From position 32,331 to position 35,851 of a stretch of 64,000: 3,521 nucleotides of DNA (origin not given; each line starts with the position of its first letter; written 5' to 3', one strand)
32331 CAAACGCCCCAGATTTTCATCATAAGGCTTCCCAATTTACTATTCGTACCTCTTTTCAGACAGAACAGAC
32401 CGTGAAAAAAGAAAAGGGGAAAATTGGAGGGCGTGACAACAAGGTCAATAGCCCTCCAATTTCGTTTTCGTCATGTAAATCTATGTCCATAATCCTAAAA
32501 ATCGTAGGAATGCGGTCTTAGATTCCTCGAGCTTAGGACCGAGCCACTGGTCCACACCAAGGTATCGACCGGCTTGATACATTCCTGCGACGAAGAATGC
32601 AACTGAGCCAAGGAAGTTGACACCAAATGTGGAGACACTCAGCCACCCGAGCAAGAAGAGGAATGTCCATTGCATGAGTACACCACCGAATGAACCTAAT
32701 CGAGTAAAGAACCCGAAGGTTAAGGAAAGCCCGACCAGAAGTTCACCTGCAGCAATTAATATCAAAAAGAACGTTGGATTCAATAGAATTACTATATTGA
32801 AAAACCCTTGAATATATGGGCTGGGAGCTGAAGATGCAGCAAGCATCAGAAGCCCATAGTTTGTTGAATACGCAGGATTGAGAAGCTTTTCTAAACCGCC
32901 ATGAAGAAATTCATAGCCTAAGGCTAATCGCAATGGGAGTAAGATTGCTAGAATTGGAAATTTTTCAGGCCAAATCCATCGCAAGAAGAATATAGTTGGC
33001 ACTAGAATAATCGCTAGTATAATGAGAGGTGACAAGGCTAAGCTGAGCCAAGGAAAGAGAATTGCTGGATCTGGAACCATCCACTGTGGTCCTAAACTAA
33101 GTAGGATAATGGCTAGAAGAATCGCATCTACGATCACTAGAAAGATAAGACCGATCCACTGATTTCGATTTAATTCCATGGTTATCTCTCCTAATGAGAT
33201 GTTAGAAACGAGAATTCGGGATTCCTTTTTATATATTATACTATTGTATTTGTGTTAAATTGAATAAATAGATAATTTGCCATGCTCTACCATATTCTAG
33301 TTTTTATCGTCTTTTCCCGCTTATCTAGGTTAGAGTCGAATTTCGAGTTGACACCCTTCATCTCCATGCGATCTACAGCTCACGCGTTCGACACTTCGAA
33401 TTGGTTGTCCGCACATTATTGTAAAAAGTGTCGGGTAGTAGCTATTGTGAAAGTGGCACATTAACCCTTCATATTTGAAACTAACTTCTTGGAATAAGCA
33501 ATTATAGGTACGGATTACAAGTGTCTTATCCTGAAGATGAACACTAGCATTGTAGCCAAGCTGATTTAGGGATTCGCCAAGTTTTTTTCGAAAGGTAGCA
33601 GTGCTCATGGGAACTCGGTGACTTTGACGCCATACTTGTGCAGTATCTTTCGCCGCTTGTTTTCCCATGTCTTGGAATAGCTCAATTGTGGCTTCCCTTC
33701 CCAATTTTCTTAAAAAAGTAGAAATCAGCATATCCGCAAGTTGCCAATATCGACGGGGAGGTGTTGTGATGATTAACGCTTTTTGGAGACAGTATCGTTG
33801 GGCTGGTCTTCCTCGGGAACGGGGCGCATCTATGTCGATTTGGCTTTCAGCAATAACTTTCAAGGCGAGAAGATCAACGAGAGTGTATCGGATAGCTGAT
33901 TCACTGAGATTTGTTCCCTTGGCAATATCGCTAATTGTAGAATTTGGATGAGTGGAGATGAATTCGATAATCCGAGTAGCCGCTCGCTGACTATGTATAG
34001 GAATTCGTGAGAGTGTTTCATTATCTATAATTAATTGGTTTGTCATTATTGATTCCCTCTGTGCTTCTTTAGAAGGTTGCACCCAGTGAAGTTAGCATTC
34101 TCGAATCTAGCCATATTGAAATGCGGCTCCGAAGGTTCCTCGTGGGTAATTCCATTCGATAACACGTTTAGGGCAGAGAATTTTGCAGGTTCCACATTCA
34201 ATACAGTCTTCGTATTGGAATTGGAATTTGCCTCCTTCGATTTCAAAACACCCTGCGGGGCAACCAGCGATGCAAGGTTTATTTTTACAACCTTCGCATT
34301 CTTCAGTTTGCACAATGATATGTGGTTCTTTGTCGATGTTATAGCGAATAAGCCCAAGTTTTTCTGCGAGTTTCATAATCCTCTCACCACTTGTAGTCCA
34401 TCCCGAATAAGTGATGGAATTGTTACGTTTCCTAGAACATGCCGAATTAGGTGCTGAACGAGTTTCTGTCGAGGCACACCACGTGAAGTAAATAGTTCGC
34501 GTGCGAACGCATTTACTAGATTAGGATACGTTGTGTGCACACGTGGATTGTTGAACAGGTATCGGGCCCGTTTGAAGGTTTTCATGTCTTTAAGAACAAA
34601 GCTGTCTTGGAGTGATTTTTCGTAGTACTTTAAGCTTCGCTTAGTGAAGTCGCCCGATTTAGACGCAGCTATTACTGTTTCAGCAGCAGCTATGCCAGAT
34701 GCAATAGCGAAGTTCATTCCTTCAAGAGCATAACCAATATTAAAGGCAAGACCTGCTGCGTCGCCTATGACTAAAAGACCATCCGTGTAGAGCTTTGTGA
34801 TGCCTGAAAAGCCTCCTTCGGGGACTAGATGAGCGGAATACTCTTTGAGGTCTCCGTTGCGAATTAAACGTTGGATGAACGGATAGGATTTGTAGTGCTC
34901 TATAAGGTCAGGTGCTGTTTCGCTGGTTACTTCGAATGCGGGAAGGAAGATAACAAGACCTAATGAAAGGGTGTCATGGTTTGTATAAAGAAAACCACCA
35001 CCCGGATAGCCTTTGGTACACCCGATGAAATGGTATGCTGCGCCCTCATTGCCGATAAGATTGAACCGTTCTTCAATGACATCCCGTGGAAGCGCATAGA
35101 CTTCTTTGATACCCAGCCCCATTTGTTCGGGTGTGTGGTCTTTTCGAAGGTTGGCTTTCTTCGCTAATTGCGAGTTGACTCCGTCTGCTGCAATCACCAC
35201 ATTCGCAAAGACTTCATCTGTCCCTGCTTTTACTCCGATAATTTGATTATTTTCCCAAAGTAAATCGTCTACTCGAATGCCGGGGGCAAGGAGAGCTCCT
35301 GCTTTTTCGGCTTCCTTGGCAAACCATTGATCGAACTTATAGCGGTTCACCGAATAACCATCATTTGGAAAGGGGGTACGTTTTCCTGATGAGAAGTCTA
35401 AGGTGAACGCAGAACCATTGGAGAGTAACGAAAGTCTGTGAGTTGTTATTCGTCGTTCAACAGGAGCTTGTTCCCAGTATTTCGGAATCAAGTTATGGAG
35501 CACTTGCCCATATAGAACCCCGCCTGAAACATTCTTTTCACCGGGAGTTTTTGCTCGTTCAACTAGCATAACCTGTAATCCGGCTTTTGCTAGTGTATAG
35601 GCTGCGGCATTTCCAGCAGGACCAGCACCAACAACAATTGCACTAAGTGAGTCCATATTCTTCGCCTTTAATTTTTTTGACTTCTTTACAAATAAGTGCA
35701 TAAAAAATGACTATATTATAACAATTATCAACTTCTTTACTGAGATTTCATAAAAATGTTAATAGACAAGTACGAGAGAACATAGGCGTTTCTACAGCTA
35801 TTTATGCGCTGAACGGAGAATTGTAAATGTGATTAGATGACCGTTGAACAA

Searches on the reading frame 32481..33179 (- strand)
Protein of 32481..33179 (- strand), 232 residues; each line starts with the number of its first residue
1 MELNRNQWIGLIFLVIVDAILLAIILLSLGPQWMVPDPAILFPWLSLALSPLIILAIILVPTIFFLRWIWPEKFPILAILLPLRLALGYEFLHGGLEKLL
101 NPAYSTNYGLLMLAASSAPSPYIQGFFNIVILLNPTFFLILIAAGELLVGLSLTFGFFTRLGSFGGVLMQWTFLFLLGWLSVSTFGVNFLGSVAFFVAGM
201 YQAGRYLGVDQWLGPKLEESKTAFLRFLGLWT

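Call 47: search_protein_families(library=pfam, proteins=[window:32481-33179:-], max_evalue=0.00001)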
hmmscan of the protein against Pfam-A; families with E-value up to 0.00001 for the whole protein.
window:32481-33179:- (232 aa): 2 families
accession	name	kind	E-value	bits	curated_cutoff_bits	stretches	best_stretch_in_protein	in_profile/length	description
PF04173.18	DoxD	-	1.9e-12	47.8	22.7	1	81-224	3-155/167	TQO small subunit DoxD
PF07681.17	DoxX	-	1.9e-11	44.9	23.6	1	80-169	2-75/85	DoxX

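Call 49: search_protein_families(library=ncbifam, proteins=[window:32481-33179:-], max_evalue=1e-8)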
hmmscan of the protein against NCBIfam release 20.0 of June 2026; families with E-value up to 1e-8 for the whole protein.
window:32481-33179:- (232 aa): 1 family
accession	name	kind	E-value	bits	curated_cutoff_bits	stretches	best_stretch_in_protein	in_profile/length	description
NF041179.1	TQO_large_DoxD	equivalog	9.2e-09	35.6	300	0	79-220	16-166/181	thiosulfate:quinone oxidoreductase large subunit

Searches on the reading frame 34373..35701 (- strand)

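Call 49: search_protein_families(library=ncbifam, proteins=[window:34373-35701:-], max_evalue=1e-8)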
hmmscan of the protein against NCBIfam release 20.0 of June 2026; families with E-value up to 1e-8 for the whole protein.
window:34373-35701:- (442 aa): 19 families
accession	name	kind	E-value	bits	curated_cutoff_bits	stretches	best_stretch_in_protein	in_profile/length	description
NF007450.0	PRK10015.1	subfamily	6.7e-122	407.3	466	1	17-437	4-424/429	FAD-dependent oxidoreductase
NF007542.0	PRK10157.1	subfamily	1.1e-119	399.9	610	1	17-440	4-426/428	FAD-dependent oxidoreductase FixC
TIGR02032.1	GG-red-SF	subfamily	6.2e-33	114.7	158.8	1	22-343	4-297/297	geranylgeranyl reductase family protein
TIGR02023.1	BchP-ChlP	subfamily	4.7e-20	71.9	343.3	1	21-207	3-182/388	geranylgeranyl diphosphate reductase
NF041080.1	DGGGPL_reductase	equivalog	4.3e-18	65.4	580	1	21-362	4-330/447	digeranylgeranylglycerophospholipid reductase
NF045655.1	MkRedMenJ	equivalog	1.4e-16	60.5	700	1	20-364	6-336/406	menaquinone reductase MenJ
NF041160.1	DGGPL_Thplmales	equivalog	1.5e-16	60.4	780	1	20-186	5-170/396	digeranylgeranylglycerophospholipid reductase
NF004834.1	PRK06185.1-3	subfamily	3.1e-15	55.9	500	0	125-188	113-181/420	FAD-dependent oxidoreductase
NF004835.0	PRK06185.1-4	equivalog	5.9e-15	54.9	601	0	15-188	7-184/411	FAD-dependent oxidoreductase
TIGR02028.1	ChlP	equivalog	3.4e-13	49.1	505.3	1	21-183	3-166/398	geranylgeranyl reductase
NF004833.1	PRK06185.1-1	subfamily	1.3e-12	47.1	488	0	20-194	4-183/403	FAD-dependent oxidoreductase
NF041385.1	Dggglyphlred_Halo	equivalog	3e-12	45.8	700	0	120-187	94-162/405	digeranylgeranylglycerophospholipid reductase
NF005313.0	PRK06847.1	subfamily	2e-11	43.5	372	1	20-202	6-187/375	hypothetical protein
TIGR01988.1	Ubi-OHases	subfamily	3.5e-11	42.6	224.65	1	22-190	3-178/387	ubiquinone biosynthesis hydroxylase, UbiH/UbiF/VisC/COQ6 family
NF033113.0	halo_ClmS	equivalog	4.3e-11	42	900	1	21-187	5-177/570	chloramphenicol-biosynthetic FADH2-dependent halogenase CmlS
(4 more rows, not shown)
